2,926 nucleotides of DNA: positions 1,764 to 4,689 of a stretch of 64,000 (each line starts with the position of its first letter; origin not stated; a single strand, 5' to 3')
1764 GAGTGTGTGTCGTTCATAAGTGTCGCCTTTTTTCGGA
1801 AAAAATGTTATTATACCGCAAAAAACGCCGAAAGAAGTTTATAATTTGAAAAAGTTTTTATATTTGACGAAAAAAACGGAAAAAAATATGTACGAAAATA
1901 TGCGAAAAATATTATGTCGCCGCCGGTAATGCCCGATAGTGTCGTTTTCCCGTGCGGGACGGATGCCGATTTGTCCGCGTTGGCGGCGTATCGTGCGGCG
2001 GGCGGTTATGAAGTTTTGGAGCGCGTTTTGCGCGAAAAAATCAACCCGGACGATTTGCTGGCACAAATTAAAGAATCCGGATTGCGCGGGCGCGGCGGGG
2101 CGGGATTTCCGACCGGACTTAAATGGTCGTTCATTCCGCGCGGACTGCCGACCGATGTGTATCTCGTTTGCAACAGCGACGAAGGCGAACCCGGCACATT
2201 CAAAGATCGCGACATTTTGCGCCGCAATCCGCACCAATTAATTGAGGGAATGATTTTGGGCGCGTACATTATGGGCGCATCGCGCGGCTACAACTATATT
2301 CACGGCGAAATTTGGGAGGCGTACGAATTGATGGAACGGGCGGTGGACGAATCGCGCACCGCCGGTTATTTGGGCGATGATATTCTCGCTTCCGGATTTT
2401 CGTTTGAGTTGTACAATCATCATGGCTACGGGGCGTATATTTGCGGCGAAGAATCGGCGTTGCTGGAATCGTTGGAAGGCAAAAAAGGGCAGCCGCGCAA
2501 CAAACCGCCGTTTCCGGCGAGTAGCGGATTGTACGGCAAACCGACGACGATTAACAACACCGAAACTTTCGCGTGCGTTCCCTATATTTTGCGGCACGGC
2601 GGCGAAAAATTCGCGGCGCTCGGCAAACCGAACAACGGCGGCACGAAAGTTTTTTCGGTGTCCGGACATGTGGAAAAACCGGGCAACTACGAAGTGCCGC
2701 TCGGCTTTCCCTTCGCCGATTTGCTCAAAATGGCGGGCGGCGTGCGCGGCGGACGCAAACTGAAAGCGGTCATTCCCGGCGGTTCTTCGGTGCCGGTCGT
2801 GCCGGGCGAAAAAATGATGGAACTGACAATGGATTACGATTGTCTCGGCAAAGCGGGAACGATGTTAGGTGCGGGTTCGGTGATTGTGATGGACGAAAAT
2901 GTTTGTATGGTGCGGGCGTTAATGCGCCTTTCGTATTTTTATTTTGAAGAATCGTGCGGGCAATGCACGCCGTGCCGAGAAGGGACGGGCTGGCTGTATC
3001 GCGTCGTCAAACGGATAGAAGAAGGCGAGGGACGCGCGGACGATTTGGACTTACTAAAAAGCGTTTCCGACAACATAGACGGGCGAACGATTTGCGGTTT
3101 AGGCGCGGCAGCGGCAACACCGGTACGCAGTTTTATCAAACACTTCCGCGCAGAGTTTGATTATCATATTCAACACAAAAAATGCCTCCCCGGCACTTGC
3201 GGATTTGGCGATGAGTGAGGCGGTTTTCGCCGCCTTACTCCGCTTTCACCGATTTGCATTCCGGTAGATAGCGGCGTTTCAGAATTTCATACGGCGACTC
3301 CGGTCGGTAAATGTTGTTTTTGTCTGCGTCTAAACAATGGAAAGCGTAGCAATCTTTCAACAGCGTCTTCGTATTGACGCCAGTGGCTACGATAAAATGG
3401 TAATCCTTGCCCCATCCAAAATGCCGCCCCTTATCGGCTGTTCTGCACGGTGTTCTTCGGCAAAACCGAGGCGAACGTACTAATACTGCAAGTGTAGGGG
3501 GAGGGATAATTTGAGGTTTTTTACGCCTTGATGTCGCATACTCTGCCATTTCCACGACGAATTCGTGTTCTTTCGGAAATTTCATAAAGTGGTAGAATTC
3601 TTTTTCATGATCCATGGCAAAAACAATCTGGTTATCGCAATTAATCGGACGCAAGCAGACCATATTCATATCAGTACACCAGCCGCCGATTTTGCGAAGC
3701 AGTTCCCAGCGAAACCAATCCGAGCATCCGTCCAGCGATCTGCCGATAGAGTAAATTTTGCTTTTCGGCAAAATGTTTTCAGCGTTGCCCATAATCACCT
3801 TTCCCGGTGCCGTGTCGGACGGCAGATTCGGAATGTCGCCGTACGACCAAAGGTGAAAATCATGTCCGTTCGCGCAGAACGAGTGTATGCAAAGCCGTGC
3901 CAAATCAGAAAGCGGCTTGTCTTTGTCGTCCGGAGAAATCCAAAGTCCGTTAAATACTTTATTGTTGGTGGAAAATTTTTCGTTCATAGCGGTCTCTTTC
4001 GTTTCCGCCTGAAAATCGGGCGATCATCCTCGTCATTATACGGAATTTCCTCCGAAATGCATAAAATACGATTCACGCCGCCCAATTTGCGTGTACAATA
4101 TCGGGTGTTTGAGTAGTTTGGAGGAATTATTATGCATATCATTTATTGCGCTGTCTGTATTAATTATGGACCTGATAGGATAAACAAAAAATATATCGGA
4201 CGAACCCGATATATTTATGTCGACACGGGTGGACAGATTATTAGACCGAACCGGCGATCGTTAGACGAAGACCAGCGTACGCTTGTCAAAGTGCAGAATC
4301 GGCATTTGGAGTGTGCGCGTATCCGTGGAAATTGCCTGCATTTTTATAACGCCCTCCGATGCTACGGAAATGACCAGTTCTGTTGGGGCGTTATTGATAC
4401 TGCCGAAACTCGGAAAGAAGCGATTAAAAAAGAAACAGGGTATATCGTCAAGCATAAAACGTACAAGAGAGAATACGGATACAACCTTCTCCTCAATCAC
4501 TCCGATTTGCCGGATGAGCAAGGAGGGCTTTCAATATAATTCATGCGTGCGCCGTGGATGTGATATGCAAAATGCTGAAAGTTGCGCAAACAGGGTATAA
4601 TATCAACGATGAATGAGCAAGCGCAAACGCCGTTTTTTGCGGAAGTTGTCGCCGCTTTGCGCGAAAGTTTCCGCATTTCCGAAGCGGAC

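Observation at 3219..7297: Four-kb accessory insertion splits nuoF from nuoG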

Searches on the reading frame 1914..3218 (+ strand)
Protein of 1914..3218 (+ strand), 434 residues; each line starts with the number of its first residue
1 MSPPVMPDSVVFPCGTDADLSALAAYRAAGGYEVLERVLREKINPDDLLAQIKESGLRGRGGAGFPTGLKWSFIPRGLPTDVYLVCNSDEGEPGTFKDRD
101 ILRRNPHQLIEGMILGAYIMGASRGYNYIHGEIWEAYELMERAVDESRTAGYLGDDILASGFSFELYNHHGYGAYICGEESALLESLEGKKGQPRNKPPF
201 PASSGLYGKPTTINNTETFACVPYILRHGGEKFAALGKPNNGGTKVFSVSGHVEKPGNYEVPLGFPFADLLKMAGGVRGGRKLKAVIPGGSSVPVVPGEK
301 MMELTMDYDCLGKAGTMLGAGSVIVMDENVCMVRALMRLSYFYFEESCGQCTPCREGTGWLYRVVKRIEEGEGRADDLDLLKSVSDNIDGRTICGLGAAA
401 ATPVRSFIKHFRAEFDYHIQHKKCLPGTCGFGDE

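Call 3: search_protein_families(library=pfam, proteins=[window:1914-3218:+], max_evalue=0.01)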
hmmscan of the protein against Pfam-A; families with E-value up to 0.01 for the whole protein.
window:1914-3218:+ (434 aa): 4 families
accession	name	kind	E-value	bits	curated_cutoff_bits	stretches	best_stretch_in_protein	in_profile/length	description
PF01512.22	Complex1_51K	-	1.7e-44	151.8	31.2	1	52-223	1-149/150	Nuo51 FMN-binding domain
PF10589.14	NADH_4Fe-4S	-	1.3e-31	108.7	23.5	1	336-418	3-85/85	NADH-ubiquinone oxidoreductase-F iron-sulfur binding region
PF10531.15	SLBB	-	7.4e-11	42.1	27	1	246-293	1-52/55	SLBB domain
PF22461.2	SLBB_2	-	2e-10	41.1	27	1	246-307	2-66/79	SLBB domain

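Call 11: find_related_loci(query=window:1914-3218:+, collection=genome_contigs, flank=10000)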
Query window:1914-3218:+ (434 aa) in genome_contigs; peptide patterns used: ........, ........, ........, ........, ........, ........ (x = any residue, [..] = any of these).
599 stretches matched a pattern (row limit reached: there are more); 561 encode a relative of the query (tblastn E <= 1e-3); the best 80 are kept; 80 distinct loci.
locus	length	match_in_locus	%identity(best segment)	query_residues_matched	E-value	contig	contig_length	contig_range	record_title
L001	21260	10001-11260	80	5-424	0e+0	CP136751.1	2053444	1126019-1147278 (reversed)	MAG: Candidatus Zeuxoniibacter abyssi isolate AB1(2) chromosome, complete genome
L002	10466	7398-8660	78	5-424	0e+0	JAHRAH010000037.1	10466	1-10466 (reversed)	MAG: Gammaproteobacteria bacterium isolate MEX2-MAG1 k127_444397_1946, whole genome shotgun sequence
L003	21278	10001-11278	76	6-432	0e+0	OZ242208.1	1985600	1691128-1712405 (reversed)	MAG: Gammaproteobacteria bacterium isolate 08dfc7d2-33aa-48a5-bccb-5c38dce217f4 genome assembly, chromosome: 1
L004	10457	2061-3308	73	10-425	0e+0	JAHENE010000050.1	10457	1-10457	MAG: Thiobacillaceae bacterium isolate Ww98 NODE_14975_length_10457_cov_2.638255, whole genome shotgun sequence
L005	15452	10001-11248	73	10-425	0e+0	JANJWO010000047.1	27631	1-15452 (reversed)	MAG: Hydrogenophilaceae bacterium isolate RS261_metabat.bin.26 RS261_k141_170893, whole genome shotgun sequence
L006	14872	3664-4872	74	23-425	0e+0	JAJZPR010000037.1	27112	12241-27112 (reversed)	MAG: Proteobacteria bacterium isolate SKS1.bin131 NODE_3081_length_27112_cov_9.535853, whole genome shotgun sequence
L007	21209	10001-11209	74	23-425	0e+0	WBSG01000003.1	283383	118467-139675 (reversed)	Betaproteobacteria bacterium SCN2 NODE_6_length_283383_cov_45.709704, whole genome shotgun sequence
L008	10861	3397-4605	73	23-425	0e+0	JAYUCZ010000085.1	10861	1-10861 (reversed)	MAG: Thiobacillaceae bacterium isolate GFS_7047 GFS_7047_84, whole genome shotgun sequence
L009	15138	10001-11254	71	7-425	0e+0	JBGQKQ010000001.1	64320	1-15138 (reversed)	MAG: Gammaproteobacteria bacterium isolate OBJ2_061818_050_58 k141_2265776_length_64320_cov_19.6157, whole genome shotgu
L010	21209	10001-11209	72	23-425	0e+0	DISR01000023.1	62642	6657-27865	MAG TPA_asm: Thiobacillus sp. UBA6205 UBA6205_contig_2959, whole genome shotgun sequence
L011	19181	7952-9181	72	16-425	0e+0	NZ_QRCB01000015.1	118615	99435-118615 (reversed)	Nitrosomonas sp. JL21 JL21_contig000015, whole genome shotgun sequence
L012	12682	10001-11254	70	11-427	0e+0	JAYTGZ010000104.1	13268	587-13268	MAG: Pseudomonadota bacterium isolate GFS_2422 GFS_2422_103, whole genome shotgun sequence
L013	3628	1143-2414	71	7-431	0e+0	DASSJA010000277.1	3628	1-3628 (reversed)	MAG TPA_asm: Burkholderiales bacterium isolate SMAG_U1103 k141_1125115, whole genome shotgun sequence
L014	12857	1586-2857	70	7-431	0e+0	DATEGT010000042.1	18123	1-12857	MAG TPA_asm: Burkholderiales bacterium isolate SMAG_U8792 k141_643215, whole genome shotgun sequence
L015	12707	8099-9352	70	11-427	0e+0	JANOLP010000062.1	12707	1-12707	MAG: Pseudomonadota bacterium isolate VAR_45_metabat_272 VAR_45_k141_1113828, whole genome shotgun sequence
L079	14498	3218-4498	64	4-425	0e+0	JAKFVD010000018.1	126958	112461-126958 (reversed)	MAG: Methylotenera sp. isolate D2_Bin_10 D2_0000027, whole genome shotgun sequence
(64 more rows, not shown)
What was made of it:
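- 1914..3218 (+): nuoF (434 aa), left anchor. It is preceded by divergent rpsO (1780..1502) and pnp, not by nuoE. Zeuxoniibacter abyssi NuoF (call 11)
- Tried and rejected: Zeuxoniibacter abyssi at 80% (call 11).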

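Call 17: find_encoding_contigs(protein=window:1914-3218:+, flank=10000, max_places=10)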
Protein window:1914-3218:+ (434 aa): no gene with exactly this product is on record in the collection.

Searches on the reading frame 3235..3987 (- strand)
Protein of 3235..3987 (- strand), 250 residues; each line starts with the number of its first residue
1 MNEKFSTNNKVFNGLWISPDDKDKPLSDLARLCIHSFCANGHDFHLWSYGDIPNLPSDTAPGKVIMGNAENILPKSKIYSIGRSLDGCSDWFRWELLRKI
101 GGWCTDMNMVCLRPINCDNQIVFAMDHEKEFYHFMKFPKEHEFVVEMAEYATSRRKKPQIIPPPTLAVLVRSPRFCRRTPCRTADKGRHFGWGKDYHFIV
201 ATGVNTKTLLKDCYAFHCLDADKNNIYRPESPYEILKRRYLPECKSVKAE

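Call 3: search_protein_families(library=pfam, proteins=[window:3235-3987:-], max_evalue=0.01)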
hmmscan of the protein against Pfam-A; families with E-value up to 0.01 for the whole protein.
window:3235-3987:- (250 aa): 0 families

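Call 19: search_protein_families(library=ncbifam, proteins=[window:3235-3987:-], max_evalue=0.1)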
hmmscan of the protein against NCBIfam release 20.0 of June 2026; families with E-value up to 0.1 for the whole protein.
window:3235-3987:- (250 aa): 0 families

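Call 20: search_protein_families(library=padloc, proteins=[window:3235-3987:-], max_evalue=0.1)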
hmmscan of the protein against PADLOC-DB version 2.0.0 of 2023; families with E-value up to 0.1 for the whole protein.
window:3235-3987:- (250 aa): 0 families

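Call 40: find_homologous_proteins(query=window:3235-3987:-, max_evalue=0.001)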
Query window:3235-3987:- (250 aa): 35 proteins with E <= 0.001 among 164 candidates.
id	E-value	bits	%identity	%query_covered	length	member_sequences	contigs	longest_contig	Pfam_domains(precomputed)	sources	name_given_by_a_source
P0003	1.0e-176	604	100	100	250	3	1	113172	-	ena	-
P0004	2.9e-60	222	42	98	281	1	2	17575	-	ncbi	ncbi:MAG: hypothetical protein ACR2QC_06860 [Gammaproteobacteria bacterium]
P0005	1.8e-58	216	43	95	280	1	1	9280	-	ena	-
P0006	7.7e-58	214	42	98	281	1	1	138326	-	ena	-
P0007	1.4e-55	207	43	96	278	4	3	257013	-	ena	-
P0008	2.2e-55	206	40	98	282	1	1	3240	-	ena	-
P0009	2.0e-54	203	40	96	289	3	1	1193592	-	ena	-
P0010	7.8e-54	201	41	96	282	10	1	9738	-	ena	-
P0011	1.8e-53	200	39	97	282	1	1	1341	PF04488.22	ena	-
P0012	2.0e-53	199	42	98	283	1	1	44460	-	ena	-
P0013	3.1e-53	199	39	98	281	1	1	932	-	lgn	-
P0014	6.0e-52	195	38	98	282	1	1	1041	-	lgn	-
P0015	1.4e-50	190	40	97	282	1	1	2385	PF04488.22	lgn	-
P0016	5.8e-50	188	38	97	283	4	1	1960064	PF04488.22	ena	-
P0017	7.2e-50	188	39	96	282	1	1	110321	-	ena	-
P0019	6.2e-49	185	39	96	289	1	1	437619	PF04488.22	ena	-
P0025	3.5e-47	179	37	97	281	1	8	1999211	-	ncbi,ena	-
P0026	3.5e-47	179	37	97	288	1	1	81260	PF04488.22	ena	-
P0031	8.3e-39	152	36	96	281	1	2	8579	PF04488.22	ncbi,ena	-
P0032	2.4e-36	143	35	96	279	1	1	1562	PF04488.22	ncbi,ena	-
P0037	1.1e-12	66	28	94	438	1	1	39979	PF04488.22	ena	-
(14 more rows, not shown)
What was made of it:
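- On Glycosyltransferase with DXD motif (PF04488 Gly_transf_sug): 35 homologues, E down to 3e-60, several carrying PF04488 (call 40).
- Checked: GT-like homologues carry PF04488 (call 40).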

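Call 43: find_encoding_contigs(protein=P0025, flank=6000, max_places=3)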
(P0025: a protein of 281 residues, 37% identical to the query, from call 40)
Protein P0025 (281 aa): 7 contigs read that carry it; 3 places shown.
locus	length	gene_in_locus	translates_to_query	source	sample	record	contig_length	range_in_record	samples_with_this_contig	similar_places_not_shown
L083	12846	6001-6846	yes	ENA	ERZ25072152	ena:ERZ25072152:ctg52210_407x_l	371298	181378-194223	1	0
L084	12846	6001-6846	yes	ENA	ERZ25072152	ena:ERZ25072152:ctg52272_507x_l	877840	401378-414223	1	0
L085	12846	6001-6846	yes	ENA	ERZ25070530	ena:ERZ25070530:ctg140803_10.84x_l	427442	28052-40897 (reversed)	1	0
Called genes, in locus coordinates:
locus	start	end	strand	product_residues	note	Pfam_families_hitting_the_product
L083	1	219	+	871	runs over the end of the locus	PF00082:Peptidase_S8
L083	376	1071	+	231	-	PF01755:Glyco_transf_25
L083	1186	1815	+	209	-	PF01936:NYN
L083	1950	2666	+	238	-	PF01755:Glyco_transf_25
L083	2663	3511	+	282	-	-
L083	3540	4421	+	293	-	PF04230:PS_pyruv_trans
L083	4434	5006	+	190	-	PF26618:DUF8196 (weak)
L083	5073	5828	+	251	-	PF26618:DUF8196 (faint)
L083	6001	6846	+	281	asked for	-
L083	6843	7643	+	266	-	-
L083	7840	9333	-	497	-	PF00171:Aldedh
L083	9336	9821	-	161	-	PF00578:AhpC-TSA, PF08534:Redoxin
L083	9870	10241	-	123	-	PF13443:HTH_26 (weak), PF12844:HTH_19, PF13560:HTH_31, PF01381:HTH_3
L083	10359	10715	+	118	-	-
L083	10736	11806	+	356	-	PF00069:Pkinase (weak)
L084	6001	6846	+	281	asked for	-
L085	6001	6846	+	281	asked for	-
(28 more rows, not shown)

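Call 44: find_encoding_contigs(protein=P0006, flank=6000, max_places=3)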
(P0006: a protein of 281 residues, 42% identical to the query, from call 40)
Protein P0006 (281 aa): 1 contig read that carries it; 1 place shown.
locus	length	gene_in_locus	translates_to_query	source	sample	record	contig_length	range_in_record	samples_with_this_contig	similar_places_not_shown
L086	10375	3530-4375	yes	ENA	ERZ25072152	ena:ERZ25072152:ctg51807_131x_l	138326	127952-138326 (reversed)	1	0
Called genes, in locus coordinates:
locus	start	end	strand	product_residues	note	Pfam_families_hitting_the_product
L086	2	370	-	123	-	?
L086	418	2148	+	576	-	PF00664:ABC_membrane, PF02463:SMC_N (weak), PF00005:ABC_tran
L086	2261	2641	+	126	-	PF02627:CMD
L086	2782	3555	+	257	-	PF01755:Glyco_transf_25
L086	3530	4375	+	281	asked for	-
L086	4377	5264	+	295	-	PF04230:PS_pyruv_trans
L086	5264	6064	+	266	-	-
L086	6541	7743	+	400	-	PF01321:Creatinase_N, PF00557:Peptidase_M24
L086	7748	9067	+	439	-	PF02646:RmuC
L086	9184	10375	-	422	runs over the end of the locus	PF01555:N6_N4_Mtase, PF01844:HNH (weak), PF14279:HNH_5 (faint)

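Call 49: search_protein_families(library=phrogs, proteins=[window:3235-3987:-], max_evalue=0.1)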
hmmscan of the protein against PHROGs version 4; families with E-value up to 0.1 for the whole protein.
window:3235-3987:- (250 aa): 0 families

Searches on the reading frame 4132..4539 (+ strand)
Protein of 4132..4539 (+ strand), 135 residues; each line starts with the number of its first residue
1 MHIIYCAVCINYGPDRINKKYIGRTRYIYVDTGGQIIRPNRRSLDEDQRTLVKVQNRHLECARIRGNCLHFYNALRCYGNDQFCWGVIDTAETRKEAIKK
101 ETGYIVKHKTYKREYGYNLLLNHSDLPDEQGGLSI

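Call 3: search_protein_families(library=pfam, proteins=[window:4132-4539:+], max_evalue=0.01)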
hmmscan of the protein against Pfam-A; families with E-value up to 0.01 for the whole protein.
window:4132-4539:+ (135 aa): 0 families

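Call 19: search_protein_families(library=ncbifam, proteins=[window:4132-4539:+], max_evalue=0.1)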
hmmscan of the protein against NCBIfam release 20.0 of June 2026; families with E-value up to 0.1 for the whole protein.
window:4132-4539:+ (135 aa): 2 families
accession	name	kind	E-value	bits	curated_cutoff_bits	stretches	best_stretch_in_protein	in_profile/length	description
NF008765.0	PRK11798.1-5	equivalog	0.024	14.6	249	1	23-125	20-113/135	ClpXP protease specificity-enhancing factor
TIGR01453.1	grpIintron_endo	subfamily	0.031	14.3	56.05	1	68-120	40-88/215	group I intron endonuclease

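Call 20: search_protein_families(library=padloc, proteins=[window:4132-4539:+], max_evalue=0.1)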
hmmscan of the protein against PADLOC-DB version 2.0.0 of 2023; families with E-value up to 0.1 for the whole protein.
window:4132-4539:+ (135 aa): 0 families

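Call 49: search_protein_families(library=phrogs, proteins=[window:4132-4539:+], max_evalue=0.1)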
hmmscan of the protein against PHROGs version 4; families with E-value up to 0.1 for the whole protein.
window:4132-4539:+ (135 aa): 5 families
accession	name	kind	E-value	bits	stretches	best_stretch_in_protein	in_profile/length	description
phrog_314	-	DNA, RNA and nucleotide metabolism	1.2e-07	32.1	1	1-119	178-262/574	homing endonuclease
phrog_7168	-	DNA, RNA and nucleotide metabolism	2.3e-06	28.3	1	68-119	42-93/284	homing endonuclease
phrog_5123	-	DNA, RNA and nucleotide metabolism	1.6e-05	25.8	1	56-118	28-89/152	homing endonuclease with GIY-YIG motif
phrog_19446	-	DNA, RNA and nucleotide metabolism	0.0015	19.1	1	56-123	32-95/254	homing endonuclease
phrog_15066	-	unknown function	0.096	13.7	0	94-122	69-96/103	-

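Call 50: search_solved_structures(query=window:4132-4539:+, max_evalue=10, show_alignments=3)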
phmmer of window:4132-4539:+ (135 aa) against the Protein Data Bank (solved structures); distinct sequences matched with E-value up to 10: 1.
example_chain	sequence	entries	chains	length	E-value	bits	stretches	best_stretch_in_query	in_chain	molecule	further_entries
6p5h_A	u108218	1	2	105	0.7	13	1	38-109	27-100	MavC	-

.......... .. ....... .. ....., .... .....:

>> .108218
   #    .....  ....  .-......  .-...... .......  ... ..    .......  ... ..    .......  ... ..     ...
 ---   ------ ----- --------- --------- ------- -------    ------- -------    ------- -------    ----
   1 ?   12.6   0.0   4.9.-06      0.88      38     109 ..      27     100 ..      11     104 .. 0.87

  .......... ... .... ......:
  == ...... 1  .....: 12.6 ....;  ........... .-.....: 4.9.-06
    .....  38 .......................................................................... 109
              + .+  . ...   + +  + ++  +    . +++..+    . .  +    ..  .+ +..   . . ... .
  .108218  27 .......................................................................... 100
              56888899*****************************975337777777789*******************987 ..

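Call 75: search_dna_similar(query=window:4132-4539:+, collection=phages, mode=protein, max_evalue=0.01, max_rows=10)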
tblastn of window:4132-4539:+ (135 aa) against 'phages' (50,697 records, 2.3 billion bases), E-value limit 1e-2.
Records with a match: 6; places in all: 6; records where one place covers at least 80% of the query: 1.
Best place of each record, by identity: <60% 6.
By first word of the organism name: Bacillus 5; Microcystis 1.
By host as written in the record: Bacillus anthracis Sterne 2; Bacillus cereus VKM B-370 2; Microcystis aeruginosa FACHB-942 1; Bacillus sp. C30 1.
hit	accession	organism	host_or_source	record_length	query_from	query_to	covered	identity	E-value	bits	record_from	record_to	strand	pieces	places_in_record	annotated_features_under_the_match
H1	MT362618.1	Microcystis phage MaeS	Microcystis aeruginosa FACHB-942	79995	8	118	82%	27.7%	1e-3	43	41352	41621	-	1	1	hypothetical protein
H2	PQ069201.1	Bacillus phage C30-3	Bacillus sp. C30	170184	40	125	64%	34.4%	4e-7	53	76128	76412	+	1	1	record has no annotation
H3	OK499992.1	Bacillus phage vB_BanS_Nate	Bacillus anthracis Sterne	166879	37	108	53%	37.5%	6e-3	41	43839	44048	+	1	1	GIY-YIG endonuclease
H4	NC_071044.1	Bacillus phage vB_BanS_Nate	Bacillus anthracis Sterne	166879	37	108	53%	37.5%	6e-3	41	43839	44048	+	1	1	homing endonuclease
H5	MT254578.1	Bacillus phage Izhevsk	Bacillus cereus VKM B-370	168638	62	119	43%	37.9%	3e-3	42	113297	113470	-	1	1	GIY-YIG endonuclease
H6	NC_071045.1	Bacillus phage Izhevsk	Bacillus cereus VKM B-370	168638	62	119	43%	37.9%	3e-3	42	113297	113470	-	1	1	homing endonuclease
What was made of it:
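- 4132..4539 (+): Stand-alone GIY-YIG nuclease-domain ORF (135 aa) with no DNA-binding domain. PHROG homing-endonuclease families phrog_314 1.2e-7, phrog_7168 2.3e-6, phrog_5123 (GIY-YIG) 1.6e-5 (call 49); weak tblastn hits to annotated phage GIY-YIG endonucleases (call 75); GIY/YIG/R-H/E/N motifs read from the sequence
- The ORF matches phage homing-endonuclease families (calls 49, 75).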

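Call 90: find_related_loci(query=window:4132-4539:+, collection=viral_contigs, flank=3000)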
Query window:4132-4539:+ (135 aa) in viral_contigs; peptide patterns used: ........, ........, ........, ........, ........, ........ (x = any residue, [..] = any of these).
3 stretches matched a pattern, but none encodes a relative of the query by tblastn (E <= 1e-3).
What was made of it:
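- Tried and rejected: The viral scan with the GIY ORF found none (call 90).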
